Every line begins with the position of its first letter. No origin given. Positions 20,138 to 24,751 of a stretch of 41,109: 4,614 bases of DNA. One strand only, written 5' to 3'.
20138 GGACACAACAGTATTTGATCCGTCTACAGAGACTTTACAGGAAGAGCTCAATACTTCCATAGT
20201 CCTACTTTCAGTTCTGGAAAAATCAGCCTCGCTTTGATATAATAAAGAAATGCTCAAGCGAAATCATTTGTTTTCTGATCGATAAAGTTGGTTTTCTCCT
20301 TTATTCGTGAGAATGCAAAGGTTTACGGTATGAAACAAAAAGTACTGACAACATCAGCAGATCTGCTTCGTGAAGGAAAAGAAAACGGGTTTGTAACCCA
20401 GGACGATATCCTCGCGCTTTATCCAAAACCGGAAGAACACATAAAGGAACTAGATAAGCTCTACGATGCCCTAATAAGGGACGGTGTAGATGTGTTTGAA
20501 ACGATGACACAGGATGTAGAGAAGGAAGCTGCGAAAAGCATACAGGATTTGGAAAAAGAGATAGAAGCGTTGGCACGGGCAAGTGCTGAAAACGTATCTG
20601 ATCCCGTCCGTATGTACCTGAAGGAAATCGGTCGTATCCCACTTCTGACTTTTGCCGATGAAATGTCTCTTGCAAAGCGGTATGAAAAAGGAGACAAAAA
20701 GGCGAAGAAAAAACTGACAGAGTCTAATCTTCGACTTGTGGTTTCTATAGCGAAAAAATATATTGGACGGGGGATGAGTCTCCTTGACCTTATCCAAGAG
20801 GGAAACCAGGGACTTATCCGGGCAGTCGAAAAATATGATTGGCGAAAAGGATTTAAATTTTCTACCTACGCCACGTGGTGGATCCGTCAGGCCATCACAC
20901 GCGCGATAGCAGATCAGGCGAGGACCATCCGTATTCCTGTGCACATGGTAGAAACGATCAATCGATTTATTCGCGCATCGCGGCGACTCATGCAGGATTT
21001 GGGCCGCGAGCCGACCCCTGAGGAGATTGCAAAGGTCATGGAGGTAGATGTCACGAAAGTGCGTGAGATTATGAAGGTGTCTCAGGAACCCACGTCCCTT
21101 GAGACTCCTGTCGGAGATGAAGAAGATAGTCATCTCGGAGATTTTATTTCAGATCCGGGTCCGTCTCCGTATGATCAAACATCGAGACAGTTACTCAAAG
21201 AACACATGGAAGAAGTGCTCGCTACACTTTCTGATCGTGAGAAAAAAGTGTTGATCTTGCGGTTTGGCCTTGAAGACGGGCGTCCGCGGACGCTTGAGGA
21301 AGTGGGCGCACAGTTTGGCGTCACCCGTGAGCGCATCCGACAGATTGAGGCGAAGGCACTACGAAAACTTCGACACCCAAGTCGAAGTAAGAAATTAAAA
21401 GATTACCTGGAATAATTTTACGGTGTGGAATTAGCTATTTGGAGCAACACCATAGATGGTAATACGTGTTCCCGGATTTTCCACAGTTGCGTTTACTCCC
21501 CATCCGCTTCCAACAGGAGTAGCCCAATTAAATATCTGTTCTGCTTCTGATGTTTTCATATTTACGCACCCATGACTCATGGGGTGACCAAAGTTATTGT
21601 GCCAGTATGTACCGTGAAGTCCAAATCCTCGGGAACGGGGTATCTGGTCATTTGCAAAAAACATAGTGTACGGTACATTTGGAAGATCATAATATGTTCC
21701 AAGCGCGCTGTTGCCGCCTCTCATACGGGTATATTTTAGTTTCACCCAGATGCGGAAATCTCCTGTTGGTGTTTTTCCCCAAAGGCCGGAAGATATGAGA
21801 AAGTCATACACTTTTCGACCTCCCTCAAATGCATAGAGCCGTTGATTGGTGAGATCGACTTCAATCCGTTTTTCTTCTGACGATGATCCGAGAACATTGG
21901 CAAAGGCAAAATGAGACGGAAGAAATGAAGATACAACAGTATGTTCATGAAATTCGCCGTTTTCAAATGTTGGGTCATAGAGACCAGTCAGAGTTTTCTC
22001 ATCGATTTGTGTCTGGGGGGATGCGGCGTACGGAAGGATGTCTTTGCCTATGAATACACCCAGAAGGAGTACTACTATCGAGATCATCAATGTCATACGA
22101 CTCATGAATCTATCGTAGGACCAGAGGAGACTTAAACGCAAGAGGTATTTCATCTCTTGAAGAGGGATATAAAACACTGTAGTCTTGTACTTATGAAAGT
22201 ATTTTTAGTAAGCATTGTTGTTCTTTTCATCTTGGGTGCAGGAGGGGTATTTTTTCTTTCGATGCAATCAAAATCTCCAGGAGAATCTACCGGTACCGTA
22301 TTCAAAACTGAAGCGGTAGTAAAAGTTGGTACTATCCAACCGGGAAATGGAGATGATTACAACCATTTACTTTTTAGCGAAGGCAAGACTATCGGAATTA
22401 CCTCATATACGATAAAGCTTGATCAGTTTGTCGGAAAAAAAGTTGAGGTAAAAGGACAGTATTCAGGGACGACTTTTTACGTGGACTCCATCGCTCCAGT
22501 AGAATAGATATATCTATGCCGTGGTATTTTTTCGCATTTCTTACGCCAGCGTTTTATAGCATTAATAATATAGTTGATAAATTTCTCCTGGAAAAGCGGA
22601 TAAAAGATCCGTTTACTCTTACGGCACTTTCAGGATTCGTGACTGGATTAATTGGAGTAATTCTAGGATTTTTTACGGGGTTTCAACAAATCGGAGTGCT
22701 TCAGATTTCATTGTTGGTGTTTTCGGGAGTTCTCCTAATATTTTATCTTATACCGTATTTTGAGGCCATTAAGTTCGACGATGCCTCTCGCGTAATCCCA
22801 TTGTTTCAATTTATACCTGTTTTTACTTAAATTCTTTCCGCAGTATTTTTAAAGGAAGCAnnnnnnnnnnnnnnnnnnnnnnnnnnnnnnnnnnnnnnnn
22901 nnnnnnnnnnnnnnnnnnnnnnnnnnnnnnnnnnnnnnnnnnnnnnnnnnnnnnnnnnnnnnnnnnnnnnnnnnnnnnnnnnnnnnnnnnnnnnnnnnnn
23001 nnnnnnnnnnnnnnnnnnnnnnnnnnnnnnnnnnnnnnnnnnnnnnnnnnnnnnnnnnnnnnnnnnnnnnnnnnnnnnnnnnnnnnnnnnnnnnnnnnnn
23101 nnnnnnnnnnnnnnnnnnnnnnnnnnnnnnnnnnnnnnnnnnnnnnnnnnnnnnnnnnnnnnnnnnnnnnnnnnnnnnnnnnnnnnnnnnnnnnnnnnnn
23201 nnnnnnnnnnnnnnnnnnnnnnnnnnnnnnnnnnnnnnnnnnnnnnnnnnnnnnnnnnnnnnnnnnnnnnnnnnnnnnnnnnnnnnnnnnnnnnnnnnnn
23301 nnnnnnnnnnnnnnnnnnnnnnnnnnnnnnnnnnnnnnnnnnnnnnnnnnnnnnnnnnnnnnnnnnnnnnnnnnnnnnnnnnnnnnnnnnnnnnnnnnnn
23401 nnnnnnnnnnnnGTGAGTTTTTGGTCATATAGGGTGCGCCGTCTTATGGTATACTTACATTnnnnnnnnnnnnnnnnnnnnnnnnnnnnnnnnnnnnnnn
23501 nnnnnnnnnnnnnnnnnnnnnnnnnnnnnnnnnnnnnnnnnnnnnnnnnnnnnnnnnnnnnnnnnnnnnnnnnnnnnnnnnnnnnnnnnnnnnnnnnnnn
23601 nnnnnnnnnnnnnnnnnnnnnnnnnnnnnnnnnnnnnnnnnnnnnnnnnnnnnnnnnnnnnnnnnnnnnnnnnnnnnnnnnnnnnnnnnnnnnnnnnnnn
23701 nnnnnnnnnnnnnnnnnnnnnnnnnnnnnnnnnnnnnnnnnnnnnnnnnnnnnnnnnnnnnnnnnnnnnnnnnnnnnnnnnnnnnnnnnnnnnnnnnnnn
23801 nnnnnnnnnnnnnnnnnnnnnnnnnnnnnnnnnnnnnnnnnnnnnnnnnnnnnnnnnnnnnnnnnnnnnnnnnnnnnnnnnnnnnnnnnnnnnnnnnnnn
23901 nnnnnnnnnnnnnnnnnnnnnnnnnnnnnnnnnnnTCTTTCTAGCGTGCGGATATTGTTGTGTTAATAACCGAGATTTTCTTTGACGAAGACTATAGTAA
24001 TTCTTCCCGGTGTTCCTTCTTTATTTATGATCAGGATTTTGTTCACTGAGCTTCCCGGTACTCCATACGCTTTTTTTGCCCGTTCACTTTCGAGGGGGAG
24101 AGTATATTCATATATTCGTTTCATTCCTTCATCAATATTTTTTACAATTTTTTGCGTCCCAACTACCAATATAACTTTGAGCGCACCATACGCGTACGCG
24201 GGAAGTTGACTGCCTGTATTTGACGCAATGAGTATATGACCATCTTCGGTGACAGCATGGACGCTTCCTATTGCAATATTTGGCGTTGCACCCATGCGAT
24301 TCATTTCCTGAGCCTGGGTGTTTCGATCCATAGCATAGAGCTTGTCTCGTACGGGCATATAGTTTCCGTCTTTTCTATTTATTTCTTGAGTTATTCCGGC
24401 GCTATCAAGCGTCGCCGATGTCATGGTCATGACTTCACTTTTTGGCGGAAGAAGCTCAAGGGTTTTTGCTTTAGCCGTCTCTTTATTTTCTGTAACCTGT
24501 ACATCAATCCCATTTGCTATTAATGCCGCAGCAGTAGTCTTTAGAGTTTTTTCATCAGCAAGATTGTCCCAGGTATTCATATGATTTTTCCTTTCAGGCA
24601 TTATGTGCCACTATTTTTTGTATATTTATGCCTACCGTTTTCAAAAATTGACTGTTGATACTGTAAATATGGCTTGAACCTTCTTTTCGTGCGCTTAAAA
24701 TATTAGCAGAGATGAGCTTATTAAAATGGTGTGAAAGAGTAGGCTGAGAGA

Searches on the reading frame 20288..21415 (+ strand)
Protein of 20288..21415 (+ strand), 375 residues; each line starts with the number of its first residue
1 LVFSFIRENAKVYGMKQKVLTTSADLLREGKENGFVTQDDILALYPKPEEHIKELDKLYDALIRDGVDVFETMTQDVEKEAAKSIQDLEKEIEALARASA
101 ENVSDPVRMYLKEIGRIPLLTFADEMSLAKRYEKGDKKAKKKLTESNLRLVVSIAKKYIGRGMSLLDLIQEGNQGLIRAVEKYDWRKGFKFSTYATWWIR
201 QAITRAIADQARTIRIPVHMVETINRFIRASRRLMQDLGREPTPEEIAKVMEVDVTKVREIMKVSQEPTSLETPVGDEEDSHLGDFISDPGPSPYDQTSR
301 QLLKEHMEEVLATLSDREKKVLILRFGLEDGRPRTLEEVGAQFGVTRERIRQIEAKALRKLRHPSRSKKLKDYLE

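Call 13: search_protein_families(library=pfam, proteins=[window:20288-21415:+], max_evalue=0.001)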
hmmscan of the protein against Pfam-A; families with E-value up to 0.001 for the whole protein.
window:20288-21415:+ (375 aa): 5 families
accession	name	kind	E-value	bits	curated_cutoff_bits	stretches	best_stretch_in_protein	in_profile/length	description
PF04539.22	Sigma70_r3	-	4.7e-28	97.5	25.3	1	222-296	1-76/78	Sigma-70 region 3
PF04542.20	Sigma70_r2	-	9.7e-23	80.2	24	1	144-213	2-71/71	Sigma-70 region 2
PF04545.22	Sigma70_r4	-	3.6e-20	71.7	24.1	1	310-363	1-50/50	Sigma-70, region 4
PF00140.25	Sigma70_r1_2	-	1.4e-15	57.3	22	1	105-137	1-33/34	Sigma-70 factor, region 1.2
PF03979.19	Sigma70_r1_1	-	5.3e-06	26.7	22.5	1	25-87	9-75/81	Sigma-70 factor, region 1.1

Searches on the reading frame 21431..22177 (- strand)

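Call 13: search_protein_families(library=pfam, proteins=[window:21431-22177:-], max_evalue=0.001)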
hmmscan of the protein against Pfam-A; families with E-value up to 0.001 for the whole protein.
window:21431-22177:- (248 aa): 1 family
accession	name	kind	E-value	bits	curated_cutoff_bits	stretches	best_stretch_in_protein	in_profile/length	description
PF03734.19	YkuD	-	1.3e-21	78.2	23.4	1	103-237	2-142/146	L,D-transpeptidase catalytic domain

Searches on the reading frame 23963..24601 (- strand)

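Call 14: search_protein_families(library=pfam, proteins=[window:23963-24601:-], max_evalue=0.001)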
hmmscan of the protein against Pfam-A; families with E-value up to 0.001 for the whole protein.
window:23963-24601:- (212 aa): 1 family
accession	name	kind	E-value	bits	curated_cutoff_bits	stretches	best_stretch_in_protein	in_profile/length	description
PF02589.21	LUD_dom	-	8.1e-22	78.3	22.6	1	22-206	3-189/189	LUD domain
